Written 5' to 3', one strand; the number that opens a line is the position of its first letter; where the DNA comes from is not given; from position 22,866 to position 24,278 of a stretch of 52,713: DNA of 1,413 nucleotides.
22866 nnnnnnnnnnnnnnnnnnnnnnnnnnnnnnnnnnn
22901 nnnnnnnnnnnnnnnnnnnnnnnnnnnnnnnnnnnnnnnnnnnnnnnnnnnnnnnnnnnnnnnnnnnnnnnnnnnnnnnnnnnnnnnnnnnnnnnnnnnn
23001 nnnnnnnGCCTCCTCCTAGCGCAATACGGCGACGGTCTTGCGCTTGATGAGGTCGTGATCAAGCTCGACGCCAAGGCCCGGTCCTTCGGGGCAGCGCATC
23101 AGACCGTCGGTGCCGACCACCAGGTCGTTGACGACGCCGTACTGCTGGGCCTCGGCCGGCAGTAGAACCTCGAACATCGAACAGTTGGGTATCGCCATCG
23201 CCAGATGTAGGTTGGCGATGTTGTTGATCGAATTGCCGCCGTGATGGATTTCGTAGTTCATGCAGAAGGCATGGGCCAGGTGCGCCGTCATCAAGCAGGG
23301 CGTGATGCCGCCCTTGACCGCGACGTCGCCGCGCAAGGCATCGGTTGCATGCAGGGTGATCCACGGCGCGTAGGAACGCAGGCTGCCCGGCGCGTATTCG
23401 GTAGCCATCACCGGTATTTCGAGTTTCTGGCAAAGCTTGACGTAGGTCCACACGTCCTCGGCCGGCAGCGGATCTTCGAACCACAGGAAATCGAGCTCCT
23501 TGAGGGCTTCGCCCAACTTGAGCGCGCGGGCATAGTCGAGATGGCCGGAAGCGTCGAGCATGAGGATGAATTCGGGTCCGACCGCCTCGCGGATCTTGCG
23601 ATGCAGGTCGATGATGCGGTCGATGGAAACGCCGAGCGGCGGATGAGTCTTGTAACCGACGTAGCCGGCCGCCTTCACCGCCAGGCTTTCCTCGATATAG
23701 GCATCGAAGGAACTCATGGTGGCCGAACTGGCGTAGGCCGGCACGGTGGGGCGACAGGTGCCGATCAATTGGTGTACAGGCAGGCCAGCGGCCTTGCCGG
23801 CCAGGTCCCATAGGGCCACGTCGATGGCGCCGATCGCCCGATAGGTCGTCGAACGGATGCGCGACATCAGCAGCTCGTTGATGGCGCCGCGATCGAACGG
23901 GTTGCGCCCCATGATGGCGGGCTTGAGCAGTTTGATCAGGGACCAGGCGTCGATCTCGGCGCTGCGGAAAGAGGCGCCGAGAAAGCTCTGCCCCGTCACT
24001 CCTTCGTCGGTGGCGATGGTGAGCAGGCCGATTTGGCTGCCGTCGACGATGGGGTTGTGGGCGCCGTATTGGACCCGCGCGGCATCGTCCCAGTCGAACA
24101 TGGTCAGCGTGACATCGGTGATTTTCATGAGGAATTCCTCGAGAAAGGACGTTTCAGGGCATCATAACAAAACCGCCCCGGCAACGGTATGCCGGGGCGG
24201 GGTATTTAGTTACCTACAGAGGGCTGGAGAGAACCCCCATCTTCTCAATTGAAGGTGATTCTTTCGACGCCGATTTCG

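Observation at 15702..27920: Four paralogous family-5 solute-binding proteins interleaved with two paralogous enolase-superfamily enzymes, with no ABC permease or ATPase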

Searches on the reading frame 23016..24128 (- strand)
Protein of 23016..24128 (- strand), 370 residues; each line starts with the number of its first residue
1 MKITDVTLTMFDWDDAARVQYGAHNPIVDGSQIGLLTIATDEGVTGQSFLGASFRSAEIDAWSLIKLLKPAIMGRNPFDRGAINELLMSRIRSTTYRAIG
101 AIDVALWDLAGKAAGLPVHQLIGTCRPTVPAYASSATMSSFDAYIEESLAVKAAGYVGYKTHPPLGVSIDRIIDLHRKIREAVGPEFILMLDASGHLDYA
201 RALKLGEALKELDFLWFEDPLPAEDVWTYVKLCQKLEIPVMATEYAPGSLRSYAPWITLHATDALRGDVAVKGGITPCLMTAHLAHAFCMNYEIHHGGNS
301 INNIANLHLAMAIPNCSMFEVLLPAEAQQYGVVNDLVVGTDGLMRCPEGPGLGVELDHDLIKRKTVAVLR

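Call 4: search_protein_families(library=pfam, proteins=[window:23016-24128:-])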
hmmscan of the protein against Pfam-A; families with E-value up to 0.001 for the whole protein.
window:23016-24128:- (370 aa): 2 families
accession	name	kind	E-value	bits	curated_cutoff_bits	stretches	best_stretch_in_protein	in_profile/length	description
PF13378.12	MR_MLE_C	-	1.4e-45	156.2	29.4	1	150-359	9-218/219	Enolase C-terminal domain-like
PF02746.21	MR_MLE_N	-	5.9e-14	52.7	22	1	33-123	28-117/117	Mandelate racemase / muconate lactonizing enzyme, N-terminal domain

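Call 7: search_solved_structures(query=window:23016-24128:-, max_evalue=1e-10)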
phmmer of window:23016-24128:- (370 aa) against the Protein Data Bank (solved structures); distinct sequences matched with E-value up to 1e-10: 126 (the best 60 are shown).
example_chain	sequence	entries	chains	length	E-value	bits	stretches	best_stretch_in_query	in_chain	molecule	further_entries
1rvk_A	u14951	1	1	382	1.9e-43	152.2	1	28-363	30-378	isomerase/lactonizing enzyme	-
4hcd_A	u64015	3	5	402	2.3e-43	151.9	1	28-363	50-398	Isomerase/lactonizing enzyme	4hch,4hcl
4mmw_A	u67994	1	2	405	2.4e-43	151.9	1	28-363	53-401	Isomerase/lactonizing enzyme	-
4jhm_A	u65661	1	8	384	2.1e-33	119.2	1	63-366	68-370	Mandelate racemase / muconate lactonizing enzyme, C-terminal domain protein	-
2pod_A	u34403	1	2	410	4.3e-29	105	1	169-368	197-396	Mandelate racemase / muconate lactonizing enzyme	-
3bjs_A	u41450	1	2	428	4.4e-29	104.9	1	36-363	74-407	Mandelate racemase/muconate lactonizing enzyme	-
3ozm_A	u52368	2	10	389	1.7e-27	99.7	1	17-361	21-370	Putative mandelate racemase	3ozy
3h12_A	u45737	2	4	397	1.8e-27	99.6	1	17-361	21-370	mandelate racemase | Putative mandelate racemase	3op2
2o56_A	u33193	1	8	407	2.3e-27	99.3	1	135-365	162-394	Putative mandelate racemase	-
2ox4_A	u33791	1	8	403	4.4e-27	98.4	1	28-360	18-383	Putative mandelate racemase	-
5olc_A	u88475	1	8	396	9e-27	97.3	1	34-362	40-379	Galactonate dehydratase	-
3n4e_A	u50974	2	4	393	2.5e-26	95.9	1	68-364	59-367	Mandelate racemase/muconate lactonizing enzyme, C-terminal domain protein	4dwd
3u4f_A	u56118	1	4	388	3.9e-25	91.9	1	33-366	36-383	Mandelate racemase/muconate lactonizing enzyme family protein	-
3rcy_A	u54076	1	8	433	6.3e-25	91.3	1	35-362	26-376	Mandelate racemase/muconate lactonizing enzyme-like protein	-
2pp0_A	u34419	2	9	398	1.2e-24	90.3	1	17-291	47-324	L-talarate/Galactarate Dehydratase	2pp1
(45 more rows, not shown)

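Call 12: find_homologous_proteins(query=window:23016-24128:-, max_evalue=1e-30)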
Query window:23016-24128:- (370 aa): 3545 proteins with E <= 1e-30 among 8000 candidates; the best 120 are listed.
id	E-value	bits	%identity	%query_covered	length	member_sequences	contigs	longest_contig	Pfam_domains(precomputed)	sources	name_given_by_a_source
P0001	4.1e-236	801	94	100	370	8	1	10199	PF13378.13,PF02746.22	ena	-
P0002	5.2e-201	686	81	100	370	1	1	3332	PF13378.13,PF02746.22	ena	-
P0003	1.0e-187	642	75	100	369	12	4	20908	PF13378.13,PF02746.22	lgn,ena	-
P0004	2.9e-171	588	69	100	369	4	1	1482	PF13378.13,PF02746.22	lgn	-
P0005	1.4e-170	585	67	100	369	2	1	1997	PF13378.13,PF02746.22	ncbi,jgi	jgi:L-alanine-DL-glutamate epimerase-like enolase superfamily enzyme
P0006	1.3e-169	582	69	100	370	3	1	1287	PF13378.13,PF02746.22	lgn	-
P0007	1.8e-168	578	68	100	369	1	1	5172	PF13378.13,PF02746.22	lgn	-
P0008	1.9e-165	568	66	100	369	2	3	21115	PF13378.13,PF02746.22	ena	-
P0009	1.7e-160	552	65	100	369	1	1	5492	PF13378.13,PF02746.22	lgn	-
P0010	5.4e-156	537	64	100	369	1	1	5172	PF13378.13,PF02746.22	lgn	-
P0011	2.0e-144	499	60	100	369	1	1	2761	PF13378.13,PF02746.22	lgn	-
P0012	4.2e-143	495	57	100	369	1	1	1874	PF13378.13,PF02746.22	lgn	-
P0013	1.4e-141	490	57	100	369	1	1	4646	PF13378.13,PF02746.22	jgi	jgi:L-alanine-DL-glutamate epimerase-like enolase superfamily enzyme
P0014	3.0e-141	489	58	100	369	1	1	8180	PF13378.13,PF02746.22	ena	-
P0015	8.8e-140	484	57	100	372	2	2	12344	PF13378.13,PF02746.22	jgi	jgi:L-alanine-DL-glutamate epimerase-like enolase superfamily enzyme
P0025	3.9e-136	472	56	100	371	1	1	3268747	PF13378.13,PF02746.22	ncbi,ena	-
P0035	1.4e-134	467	56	100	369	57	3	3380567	PF13378.13,PF02746.22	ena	-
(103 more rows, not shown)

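Call 13: find_encoding_contigs(protein=P0008, flank=10000, max_places=3)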
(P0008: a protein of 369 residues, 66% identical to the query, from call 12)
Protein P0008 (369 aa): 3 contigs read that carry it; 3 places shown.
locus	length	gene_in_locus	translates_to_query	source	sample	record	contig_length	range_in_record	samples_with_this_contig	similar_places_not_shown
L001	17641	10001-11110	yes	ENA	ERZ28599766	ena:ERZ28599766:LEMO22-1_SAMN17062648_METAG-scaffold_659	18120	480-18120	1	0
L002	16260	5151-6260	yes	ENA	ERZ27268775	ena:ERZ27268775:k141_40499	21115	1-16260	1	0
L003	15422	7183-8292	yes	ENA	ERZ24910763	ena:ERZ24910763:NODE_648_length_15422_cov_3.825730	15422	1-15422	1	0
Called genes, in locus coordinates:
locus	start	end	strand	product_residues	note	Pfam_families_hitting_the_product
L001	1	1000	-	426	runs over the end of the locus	PF06808:DctM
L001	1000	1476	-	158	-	PF04290:DctQ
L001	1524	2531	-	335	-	PF03480:DctP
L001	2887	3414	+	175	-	PF01614:IclR_C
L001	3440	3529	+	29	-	-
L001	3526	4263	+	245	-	PF00106:adh_short, PF08659:KR, PF13561:adh_short_C2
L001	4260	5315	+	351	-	PF08240:ADH_N, PF16912:Glu_dehyd_C, PF00107:ADH_zinc_N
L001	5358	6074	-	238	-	PF00392:GntR, PF07729:FCD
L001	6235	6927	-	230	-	PF01177:Asp_Glu_race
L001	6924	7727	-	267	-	PF03328:HpcH_HpaI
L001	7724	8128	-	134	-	PF02627:CMD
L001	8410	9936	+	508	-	PF00496:SBP_bac_5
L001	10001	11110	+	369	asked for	PF02746:MR_MLE_N, PF13378:MR_MLE_C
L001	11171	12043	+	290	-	PF00528:BPD_transp_1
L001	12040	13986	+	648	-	PF12911:OppC_N (weak), PF00528:BPD_transp_1, PF00005:ABC_tran, PF13304:AAA_21 (faint), PF08352:oligo_HPY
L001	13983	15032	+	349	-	PF00005:ABC_tran, PF08352:oligo_HPY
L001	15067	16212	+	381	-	PF02746:MR_MLE_N, PF13378:MR_MLE_C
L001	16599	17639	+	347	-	?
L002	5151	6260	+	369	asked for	PF02746:MR_MLE_N, PF13378:MR_MLE_C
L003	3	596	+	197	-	?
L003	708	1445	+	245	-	PF00106:adh_short, PF08659:KR, PF13561:adh_short_C2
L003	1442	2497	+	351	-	PF08240:ADH_N, PF16912:Glu_dehyd_C, PF00107:ADH_zinc_N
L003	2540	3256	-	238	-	PF00392:GntR, PF07729:FCD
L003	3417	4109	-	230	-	PF01177:Asp_Glu_race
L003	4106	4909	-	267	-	PF03328:HpcH_HpaI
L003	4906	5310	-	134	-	PF02627:CMD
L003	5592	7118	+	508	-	PF00496:SBP_bac_5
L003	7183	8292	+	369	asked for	PF02746:MR_MLE_N, PF13378:MR_MLE_C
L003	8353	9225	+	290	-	PF00528:BPD_transp_1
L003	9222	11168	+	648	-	PF12911:OppC_N (weak), PF00528:BPD_transp_1, PF00005:ABC_tran, PF13304:AAA_21 (faint), PF08352:oligo_HPY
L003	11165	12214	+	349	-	PF00005:ABC_tran, PF08352:oligo_HPY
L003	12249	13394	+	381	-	PF02746:MR_MLE_N, PF13378:MR_MLE_C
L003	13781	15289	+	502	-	PF00199:Catalase, PF06628:Catalase-rel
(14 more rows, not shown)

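Call 14: find_encoding_contigs(protein=P0025, flank=10000, max_places=2)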
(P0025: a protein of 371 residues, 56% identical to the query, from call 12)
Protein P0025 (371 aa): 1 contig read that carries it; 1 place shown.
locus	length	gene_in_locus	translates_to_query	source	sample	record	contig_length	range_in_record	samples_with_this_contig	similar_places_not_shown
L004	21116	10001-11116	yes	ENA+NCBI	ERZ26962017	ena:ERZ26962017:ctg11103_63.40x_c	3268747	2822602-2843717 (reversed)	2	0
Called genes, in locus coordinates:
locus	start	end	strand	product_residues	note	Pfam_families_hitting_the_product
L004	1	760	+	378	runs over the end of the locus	PF13416:SBP_bac_8, PF13343:SBP_bac_6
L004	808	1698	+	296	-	PF00528:BPD_transp_1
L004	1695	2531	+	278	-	PF00528:BPD_transp_1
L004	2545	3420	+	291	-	PF01522:Polysacc_deac_1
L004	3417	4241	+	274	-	PF01522:Polysacc_deac_1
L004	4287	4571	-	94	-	PF11746:DUF3303 (weak)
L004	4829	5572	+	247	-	PF09694:Gcw_chp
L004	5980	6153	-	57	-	-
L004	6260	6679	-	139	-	PF02566:OsmC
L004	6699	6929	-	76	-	-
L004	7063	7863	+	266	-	PF00561:Abhydrolase_1, PF12146:Hydrolase_4, PF12697:Abhydrolase_6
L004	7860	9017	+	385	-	PF00155:Aminotran_1_2, PF01053:Cys_Met_Meta_PP (weak)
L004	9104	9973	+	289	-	PF00582:Usp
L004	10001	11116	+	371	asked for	PF02746:MR_MLE_N, PF13378:MR_MLE_C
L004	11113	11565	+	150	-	PF03692:CxxCxxCC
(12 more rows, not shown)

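Call 15: find_encoding_contigs(protein=P0035, flank=10000, max_places=2)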
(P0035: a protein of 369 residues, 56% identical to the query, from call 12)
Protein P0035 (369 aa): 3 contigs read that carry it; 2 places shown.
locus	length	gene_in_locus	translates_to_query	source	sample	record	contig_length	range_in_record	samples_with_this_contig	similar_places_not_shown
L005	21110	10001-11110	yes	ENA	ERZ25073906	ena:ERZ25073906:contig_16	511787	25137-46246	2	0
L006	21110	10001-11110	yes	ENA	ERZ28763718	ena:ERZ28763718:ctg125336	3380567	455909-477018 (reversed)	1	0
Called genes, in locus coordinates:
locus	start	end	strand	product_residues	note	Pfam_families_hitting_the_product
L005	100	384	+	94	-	-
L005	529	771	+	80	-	PF02604:PhdYeFM_antitox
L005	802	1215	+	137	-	PF01850:PIN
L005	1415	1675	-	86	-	PF13683:rve_3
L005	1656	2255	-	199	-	PF13276:HTH_21, PF00665:rve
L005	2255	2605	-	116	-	PF01527:HTH_Tnp_1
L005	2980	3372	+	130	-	PF00872:Transposase_mut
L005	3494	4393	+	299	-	PF01522:Polysacc_deac_1 (weak)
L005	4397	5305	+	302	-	-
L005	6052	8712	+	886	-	PF03050:DDE_Tnp_IS66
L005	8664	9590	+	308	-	PF14236:DruA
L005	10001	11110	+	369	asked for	PF02746:MR_MLE_N, PF13378:MR_MLE_C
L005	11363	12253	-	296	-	PF00126:HTH_1, PF03466:LysR_substrate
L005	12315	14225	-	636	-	-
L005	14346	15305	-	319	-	PF06258:Mito_fiss_Elm1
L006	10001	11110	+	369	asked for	PF02746:MR_MLE_N, PF13378:MR_MLE_C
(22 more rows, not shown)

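Call 17: find_encoding_contigs(protein=P0001, flank=10000, max_places=3)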
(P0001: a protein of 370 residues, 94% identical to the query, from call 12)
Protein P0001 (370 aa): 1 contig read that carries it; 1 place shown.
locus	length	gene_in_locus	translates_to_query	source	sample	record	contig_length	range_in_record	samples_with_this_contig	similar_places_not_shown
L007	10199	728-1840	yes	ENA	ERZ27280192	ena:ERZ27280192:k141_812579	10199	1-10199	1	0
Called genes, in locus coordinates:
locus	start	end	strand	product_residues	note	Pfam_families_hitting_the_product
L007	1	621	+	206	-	?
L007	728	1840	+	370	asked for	PF02746:MR_MLE_N, PF13378:MR_MLE_C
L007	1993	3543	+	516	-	PF00496:SBP_bac_5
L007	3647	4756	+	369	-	PF02746:MR_MLE_N, PF13378:MR_MLE_C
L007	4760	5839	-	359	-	PF01734:Patatin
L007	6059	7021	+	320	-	PF02826:2-Hacid_dh_C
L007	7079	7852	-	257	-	PF00596:Aldolase_II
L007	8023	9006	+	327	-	PF00561:Abhydrolase_1, PF12697:Abhydrolase_6, PF12146:Hydrolase_4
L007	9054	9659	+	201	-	PF14512:TM1586_NiRdase (faint), PF00881:Nitroreductase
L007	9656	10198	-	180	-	?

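Call 18: find_encoding_contigs(protein=P0003, flank=10000, max_places=4)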
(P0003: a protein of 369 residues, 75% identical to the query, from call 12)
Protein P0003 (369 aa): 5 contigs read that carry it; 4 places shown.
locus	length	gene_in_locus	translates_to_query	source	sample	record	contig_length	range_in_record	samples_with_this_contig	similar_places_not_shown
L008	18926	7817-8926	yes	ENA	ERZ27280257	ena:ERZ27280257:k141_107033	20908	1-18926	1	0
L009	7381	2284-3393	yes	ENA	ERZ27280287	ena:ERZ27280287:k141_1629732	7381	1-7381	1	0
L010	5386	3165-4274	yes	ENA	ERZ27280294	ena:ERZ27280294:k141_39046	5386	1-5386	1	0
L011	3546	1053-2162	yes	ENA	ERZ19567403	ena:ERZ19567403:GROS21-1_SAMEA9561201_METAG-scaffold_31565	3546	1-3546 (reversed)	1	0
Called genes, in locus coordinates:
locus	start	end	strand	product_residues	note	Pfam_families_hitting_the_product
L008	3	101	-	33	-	?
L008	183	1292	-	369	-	PF21016:RlmN_N, PF04055:Radical_SAM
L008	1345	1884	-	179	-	PF06776:IalB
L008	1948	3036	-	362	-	PF10994:DUF2817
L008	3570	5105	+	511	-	PF00496:SBP_bac_5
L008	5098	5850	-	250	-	PF00392:GntR, PF07729:FCD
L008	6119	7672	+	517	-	PF00496:SBP_bac_5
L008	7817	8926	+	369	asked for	PF02746:MR_MLE_N, PF13378:MR_MLE_C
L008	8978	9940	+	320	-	PF02826:2-Hacid_dh_C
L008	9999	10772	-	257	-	PF00596:Aldolase_II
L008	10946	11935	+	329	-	PF00561:Abhydrolase_1, PF12697:Abhydrolase_6, PF12146:Hydrolase_4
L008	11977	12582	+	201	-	PF14512:TM1586_NiRdase (faint), PF00881:Nitroreductase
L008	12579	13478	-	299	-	PF00582:Usp (faint)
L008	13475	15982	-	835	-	PF20437:LonC_helical, PF13654:AAA_32, PF20436:LonB_AAA-LID, PF05362:Lon_C (weak)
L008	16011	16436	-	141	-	PF06262:Zincin_1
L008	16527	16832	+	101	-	PF01329:Pterin_4a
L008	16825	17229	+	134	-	PF06803:DUF1232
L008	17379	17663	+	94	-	PF03795:YCII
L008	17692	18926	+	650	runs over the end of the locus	PF16177:ACAS_N, PF00501:AMP-binding, PF13193:AMP-binding_C (faint)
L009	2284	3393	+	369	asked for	PF02746:MR_MLE_N, PF13378:MR_MLE_C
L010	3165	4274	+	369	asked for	PF02746:MR_MLE_N, PF13378:MR_MLE_C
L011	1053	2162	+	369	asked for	PF02746:MR_MLE_N, PF13378:MR_MLE_C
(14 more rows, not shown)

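Call 21: find_related_loci(query=A1, collection=genome_contigs, flank=10000)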
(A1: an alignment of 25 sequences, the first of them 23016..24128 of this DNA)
Query A1 (370 aa) in genome_contigs; peptide patterns used: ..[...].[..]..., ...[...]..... (x = any residue, [..] = any of these).
599 stretches matched a pattern (row limit reached: there are more); 584 encode a relative of the query (tblastn E <= 1e-3); the best 80 are kept; 80 distinct loci.
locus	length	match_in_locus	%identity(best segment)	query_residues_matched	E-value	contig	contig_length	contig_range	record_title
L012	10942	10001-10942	75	1-315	2e-165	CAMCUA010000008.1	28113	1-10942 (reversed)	MAG: Asaia bogorensis isolate MsH-01oct19-106 genome assembly, contig: MsH-01oct19-C2965, whole genome shotgun sequence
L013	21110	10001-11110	56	1-369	4e-141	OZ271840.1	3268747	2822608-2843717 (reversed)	MAG: Alphaproteobacteria bacterium isolate 72443cf9-a358-416b-8693-caead2f30aea genome assembly, chromosome: 1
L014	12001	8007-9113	56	1-370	7e-139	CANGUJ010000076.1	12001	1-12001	MAG: Burkholderiales bacterium isolate RE-15aug16-181 genome assembly, contig: RE-15aug16-C8206, whole genome shotgun se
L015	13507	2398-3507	56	1-370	6e-139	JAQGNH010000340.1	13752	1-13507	MAG: Betaproteobacteria bacterium isolate RYN_582 scaffold_457316, whole genome shotgun sequence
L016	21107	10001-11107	57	1-369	1e-138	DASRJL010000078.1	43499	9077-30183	MAG TPA_asm: Burkholderiales bacterium isolate SMAG_U10135 k141_3949993, whole genome shotgun sequence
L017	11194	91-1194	57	1-369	5e-137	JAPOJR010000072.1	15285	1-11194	MAG: Alphaproteobacteria bacterium isolate bin68 NODE_72_length_15285_cov_1.939243, whole genome shotgun sequence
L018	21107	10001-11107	57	1-370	4e-137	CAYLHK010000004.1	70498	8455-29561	MAG TPA_asm: uncultured Rhodovulum sp. isolate SRP344714_co1_136 genome assembly, contig: NODE_849_length_70498_cov_8.75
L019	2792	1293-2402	55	1-370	1e-143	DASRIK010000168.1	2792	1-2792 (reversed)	MAG TPA_asm: Burkholderiales bacterium isolate SMAG_U10108 k141_3174941, whole genome shotgun sequence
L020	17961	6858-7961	56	1-369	8e-137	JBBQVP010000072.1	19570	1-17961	MAG: Burkholderiales bacterium isolate Co_metawrap_2003 Cmw_2003_k141_4890565_length_19570_cov_10.9979, whole genome sho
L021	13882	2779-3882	56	1-369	2e-136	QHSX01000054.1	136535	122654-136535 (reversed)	MAG: Candidatus Rokuibacteriota bacterium isolate AR20 14_0929_02_40cm_scaffold_82_curated, whole genome shotgun sequenc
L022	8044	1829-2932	57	1-369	2e-136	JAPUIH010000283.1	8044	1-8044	MAG: SAR324 cluster bacterium isolate KW1-S08_229 KW1-S08_229_cg283, whole genome shotgun sequence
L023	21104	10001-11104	58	1-369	2e-136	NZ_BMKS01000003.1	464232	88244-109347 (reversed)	Caldovatus sediminis strain CGMCC 1.16330 sequence03, whole genome shotgun sequence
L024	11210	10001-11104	55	1-369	2e-136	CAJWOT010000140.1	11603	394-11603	MAG TPA_asm: uncultured Rhodospirillaceae bacterium isolate ERR599097_bin.110_MetaBAT_v2.12.1_MAG genome assembly, conti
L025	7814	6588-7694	57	1-370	2e-136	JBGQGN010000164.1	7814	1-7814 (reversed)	MAG: Candidatus Methylomirabilia bacterium isolate OBJ2_061818_090_27 k141_1932870_length_7814_cov_15.5582, whole genome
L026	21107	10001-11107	55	1-370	5e-136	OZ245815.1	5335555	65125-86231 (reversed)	MAG: Alphaproteobacteria bacterium isolate 7f0d7cf2-30dd-46ca-8880-9cb867015a81 genome assembly, chromosome: 1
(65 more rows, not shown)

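Call 30: search_protein_families(library=ncbifam, proteins=[window:23016-24128:-], max_evalue=0.00001)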
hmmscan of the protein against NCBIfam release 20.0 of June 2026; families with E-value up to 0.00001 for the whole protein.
window:23016-24128:- (370 aa): 11 families
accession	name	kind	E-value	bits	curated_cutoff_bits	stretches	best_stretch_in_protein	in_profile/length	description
NF047820.1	TalGalacDh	equivalog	1.6e-34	119.4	500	1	16-359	22-359/371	L-talarate/galactarate dehydratase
NF043051.1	ManoateDhtManD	equivalog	9.6e-34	116.9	550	2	171-363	190-382/403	D-mannonate dehydratase ManD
NF011654.0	PRK15072.1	subfamily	7.8e-32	110.6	430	2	170-363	190-383/404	D-galactonate dehydratase family protein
NF040866.1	AraD_Arch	equivalog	2.4e-30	105.8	650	1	92-363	97-368/372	arabinonate dehydratase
NF040790.2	glucon_galact_dh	equivalog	1.4e-28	99.8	750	1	97-366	92-371/390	bifunctional D-gluconate/D-galactonate dehydratase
NF010624.0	PRK14017.1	equivalog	4.6e-28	98.4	311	1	35-364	17-360/382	galactonate dehydratase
NF011968.0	PRK15440.1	equivalog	1.3e-24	86.9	393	1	94-362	121-390/395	L-rhamnonate dehydratase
TIGR02534.1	mucon_cyclo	subfamily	4.8e-21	75.2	334.95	1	64-363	66-364/368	muconate/chloromuconate family cycloisomerase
NF043002.1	HProlDhtase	equivalog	6e-20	71.4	500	1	28-361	28-359/366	cis-3-hydroxy-L-proline dehydratase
TIGR01928.1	menC_lowGC_arch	equivalog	5e-08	32.3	200.65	1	95-283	88-269/325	o-succinylbenzoate synthase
NF042940.1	racemase_DgcA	equivalog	9.3e-07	28.3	400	1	85-244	73-221/323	N-acetyl-D-Glu racemase DgcA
